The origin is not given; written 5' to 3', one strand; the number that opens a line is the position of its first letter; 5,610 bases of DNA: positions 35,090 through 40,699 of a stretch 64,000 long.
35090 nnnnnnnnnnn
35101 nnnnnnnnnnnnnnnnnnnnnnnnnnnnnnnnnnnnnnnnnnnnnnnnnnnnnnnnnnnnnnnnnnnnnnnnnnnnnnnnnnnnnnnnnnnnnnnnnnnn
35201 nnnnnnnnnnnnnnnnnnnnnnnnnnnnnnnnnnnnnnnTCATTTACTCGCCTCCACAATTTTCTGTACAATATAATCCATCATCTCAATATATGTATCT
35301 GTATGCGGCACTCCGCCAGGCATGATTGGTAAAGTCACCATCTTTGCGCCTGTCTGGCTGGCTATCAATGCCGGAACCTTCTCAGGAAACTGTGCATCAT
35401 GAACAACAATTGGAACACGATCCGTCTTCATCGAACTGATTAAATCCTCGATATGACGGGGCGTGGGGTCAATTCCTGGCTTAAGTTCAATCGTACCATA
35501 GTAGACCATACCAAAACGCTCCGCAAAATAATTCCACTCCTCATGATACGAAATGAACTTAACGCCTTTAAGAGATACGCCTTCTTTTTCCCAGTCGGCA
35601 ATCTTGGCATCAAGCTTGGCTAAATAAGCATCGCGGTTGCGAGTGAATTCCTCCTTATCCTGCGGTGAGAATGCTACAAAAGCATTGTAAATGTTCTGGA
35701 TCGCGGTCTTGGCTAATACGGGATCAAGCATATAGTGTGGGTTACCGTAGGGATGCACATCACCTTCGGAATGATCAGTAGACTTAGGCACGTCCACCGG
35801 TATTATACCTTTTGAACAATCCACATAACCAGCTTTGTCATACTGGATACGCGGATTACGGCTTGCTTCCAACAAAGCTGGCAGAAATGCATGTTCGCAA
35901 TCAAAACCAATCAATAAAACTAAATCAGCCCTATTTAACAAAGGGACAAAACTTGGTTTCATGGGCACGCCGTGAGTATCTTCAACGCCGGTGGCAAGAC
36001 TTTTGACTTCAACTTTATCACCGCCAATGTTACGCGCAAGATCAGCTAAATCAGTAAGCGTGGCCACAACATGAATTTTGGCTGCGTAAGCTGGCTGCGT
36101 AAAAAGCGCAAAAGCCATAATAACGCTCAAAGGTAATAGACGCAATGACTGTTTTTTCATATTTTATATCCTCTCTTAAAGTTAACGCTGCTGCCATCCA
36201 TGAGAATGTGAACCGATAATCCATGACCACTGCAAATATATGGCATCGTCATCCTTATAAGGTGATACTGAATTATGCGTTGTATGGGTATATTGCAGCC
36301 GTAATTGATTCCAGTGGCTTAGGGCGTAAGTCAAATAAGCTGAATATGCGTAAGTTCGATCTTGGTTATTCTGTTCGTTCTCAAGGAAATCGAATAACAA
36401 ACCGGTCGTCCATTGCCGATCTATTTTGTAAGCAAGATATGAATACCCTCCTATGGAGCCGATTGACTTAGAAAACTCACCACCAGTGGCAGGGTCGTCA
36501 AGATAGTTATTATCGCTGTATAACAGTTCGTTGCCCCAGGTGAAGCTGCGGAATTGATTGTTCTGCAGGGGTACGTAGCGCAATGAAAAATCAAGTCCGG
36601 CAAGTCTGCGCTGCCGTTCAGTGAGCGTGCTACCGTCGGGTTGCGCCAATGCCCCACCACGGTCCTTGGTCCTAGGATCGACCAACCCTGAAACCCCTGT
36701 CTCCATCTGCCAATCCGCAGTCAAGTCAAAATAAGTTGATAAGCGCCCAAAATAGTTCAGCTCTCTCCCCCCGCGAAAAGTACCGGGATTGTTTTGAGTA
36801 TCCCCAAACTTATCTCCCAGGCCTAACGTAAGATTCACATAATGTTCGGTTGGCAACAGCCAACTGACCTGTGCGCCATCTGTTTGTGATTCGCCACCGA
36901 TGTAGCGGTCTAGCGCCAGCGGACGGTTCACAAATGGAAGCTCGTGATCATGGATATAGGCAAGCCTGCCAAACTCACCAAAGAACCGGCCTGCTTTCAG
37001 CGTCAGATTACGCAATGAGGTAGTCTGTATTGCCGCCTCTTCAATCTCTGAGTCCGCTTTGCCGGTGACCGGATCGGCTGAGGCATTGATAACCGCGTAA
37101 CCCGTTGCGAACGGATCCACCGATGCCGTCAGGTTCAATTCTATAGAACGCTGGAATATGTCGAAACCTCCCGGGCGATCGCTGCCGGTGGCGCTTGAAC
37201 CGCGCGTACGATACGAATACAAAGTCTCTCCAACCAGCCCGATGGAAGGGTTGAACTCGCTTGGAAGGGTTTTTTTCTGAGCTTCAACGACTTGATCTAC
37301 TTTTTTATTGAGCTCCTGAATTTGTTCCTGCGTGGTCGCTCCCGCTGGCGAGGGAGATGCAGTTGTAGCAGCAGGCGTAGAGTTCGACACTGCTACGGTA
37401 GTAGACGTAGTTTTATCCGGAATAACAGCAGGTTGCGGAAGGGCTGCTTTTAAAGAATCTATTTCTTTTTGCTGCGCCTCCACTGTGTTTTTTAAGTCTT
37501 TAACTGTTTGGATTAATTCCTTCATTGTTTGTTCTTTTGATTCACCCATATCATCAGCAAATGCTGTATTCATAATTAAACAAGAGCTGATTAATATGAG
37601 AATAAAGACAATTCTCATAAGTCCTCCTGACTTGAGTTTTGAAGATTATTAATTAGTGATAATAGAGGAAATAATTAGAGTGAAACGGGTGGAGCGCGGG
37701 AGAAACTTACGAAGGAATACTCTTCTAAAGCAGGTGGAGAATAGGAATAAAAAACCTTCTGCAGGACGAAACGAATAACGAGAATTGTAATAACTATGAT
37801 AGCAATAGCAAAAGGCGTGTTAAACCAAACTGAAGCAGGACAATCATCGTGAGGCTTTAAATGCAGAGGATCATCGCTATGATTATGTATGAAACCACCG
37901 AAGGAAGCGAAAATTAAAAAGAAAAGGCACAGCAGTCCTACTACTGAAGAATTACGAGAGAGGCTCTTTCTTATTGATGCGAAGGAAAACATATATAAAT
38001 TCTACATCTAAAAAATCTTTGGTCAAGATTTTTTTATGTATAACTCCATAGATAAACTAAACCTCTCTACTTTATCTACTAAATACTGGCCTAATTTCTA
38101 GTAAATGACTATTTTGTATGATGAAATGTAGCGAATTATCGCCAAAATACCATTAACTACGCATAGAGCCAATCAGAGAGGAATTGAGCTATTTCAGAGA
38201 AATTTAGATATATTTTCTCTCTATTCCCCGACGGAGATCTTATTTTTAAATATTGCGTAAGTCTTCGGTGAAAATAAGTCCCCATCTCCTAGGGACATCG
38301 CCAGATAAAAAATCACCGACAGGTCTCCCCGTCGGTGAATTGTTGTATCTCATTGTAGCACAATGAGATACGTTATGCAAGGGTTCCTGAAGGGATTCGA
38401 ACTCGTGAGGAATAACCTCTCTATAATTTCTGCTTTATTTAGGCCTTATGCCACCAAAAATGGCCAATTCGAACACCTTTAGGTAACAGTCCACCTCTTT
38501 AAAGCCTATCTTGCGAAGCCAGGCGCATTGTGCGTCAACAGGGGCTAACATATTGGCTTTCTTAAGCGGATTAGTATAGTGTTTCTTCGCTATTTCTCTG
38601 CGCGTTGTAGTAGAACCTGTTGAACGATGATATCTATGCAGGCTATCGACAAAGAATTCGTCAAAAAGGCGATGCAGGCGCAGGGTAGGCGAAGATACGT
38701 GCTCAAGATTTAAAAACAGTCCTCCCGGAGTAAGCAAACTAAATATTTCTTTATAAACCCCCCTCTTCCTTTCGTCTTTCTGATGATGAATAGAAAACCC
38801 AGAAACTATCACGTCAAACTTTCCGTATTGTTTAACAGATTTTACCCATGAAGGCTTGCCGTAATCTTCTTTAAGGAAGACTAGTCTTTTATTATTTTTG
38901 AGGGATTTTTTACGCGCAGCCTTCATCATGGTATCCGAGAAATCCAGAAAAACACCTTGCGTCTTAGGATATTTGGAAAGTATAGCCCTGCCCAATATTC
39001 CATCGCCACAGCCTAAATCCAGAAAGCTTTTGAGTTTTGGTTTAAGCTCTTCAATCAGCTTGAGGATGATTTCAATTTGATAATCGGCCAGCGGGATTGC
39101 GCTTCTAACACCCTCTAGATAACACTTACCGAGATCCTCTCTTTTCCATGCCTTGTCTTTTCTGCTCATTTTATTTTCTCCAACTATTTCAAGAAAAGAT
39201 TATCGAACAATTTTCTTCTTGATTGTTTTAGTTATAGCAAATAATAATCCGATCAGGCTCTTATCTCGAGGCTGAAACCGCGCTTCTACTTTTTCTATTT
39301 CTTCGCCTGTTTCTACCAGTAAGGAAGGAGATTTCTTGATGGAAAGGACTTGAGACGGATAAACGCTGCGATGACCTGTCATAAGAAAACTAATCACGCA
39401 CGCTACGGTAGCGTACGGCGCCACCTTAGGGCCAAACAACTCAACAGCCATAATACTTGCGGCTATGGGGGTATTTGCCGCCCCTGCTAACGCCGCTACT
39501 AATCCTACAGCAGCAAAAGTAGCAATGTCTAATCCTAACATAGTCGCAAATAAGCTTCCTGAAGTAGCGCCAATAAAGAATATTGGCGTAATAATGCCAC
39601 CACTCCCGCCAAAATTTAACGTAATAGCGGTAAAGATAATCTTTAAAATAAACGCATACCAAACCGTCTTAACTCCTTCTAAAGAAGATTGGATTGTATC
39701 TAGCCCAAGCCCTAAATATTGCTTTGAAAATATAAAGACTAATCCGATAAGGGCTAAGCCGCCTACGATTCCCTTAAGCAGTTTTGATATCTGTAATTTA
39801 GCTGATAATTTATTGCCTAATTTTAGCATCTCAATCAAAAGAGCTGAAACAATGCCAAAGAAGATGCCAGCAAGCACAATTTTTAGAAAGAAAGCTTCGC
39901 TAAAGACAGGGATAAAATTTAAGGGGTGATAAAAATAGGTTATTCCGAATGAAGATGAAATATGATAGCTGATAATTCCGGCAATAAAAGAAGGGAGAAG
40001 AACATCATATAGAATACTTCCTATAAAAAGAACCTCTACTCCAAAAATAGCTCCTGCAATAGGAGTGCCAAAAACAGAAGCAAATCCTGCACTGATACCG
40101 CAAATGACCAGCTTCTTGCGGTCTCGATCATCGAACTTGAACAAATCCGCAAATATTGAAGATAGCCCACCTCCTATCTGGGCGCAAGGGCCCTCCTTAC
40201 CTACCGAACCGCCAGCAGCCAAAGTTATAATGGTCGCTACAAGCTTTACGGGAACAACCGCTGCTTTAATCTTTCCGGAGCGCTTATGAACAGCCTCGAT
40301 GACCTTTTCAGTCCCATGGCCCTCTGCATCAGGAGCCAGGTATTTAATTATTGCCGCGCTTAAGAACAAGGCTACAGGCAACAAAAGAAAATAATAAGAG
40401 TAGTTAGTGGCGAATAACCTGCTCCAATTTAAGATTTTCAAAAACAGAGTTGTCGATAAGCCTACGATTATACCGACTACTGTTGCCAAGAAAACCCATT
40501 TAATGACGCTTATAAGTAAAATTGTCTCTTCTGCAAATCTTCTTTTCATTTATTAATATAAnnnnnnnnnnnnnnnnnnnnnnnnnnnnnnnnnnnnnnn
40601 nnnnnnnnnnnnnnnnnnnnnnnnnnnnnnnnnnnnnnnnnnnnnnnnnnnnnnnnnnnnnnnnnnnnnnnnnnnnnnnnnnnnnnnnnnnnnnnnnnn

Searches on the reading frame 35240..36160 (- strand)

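Call 34: search_protein_families(library=pfam, proteins=[window:35240-36160:-])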
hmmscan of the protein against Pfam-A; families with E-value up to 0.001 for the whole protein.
window:35240-36160:- (306 aa): 1 family
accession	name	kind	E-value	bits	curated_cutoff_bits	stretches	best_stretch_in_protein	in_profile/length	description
PF01297.22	ZnuA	-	4.1e-53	181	29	1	31-304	1-263/263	Zinc-uptake complex component A periplasmic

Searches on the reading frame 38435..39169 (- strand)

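Call 34: search_protein_families(library=pfam, proteins=[window:38435-39169:-])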
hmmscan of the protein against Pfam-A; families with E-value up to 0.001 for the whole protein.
window:38435-39169:- (244 aa): 8 families
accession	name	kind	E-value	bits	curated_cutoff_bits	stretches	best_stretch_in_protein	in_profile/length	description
PF08242.18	Methyltransf_12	-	1.6e-15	58.1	30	1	50-152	1-98/98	Methyltransferase domain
PF13649.12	Methyltransf_25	-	2.1e-15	57.6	27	1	50-150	2-97/97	Methyltransferase domain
PF13847.12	Methyltransf_31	-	1.6e-11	44.5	27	1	47-158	5-113/145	Methyltransferase domain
PF08241.18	Methyltransf_11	-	1.3e-10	42.2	21.2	1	50-153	1-94/95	Methyltransferase domain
PF13489.12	Methyltransf_23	-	1.8e-09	38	27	1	35-167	13-127/164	Methyltransferase domain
PF05175.20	MTS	-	1.1e-08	35.4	23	1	38-143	23-123/170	Methyltransferase small domain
PF01209.24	Ubie_methyltran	-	1.9e-08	34.4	20.1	1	43-175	47-172/233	ubiE/COQ5 methyltransferase family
PF00891.24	Methyltransf_2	-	2.2e-05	24.4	22.3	1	36-104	55-121/210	O-methyltransferase domain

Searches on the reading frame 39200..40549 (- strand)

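Call 84: search_protein_families(library=pfam, proteins=[window:39200-40549:-], max_evalue=0.00001)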
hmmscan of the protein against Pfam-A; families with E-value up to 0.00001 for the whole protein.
window:39200-40549:- (449 aa): 1 family
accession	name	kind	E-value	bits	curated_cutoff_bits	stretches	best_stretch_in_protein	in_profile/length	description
PF00654.25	Voltage_CLC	-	2.9e-76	257.3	24.8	1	61-391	2-345/346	Voltage gated chloride channel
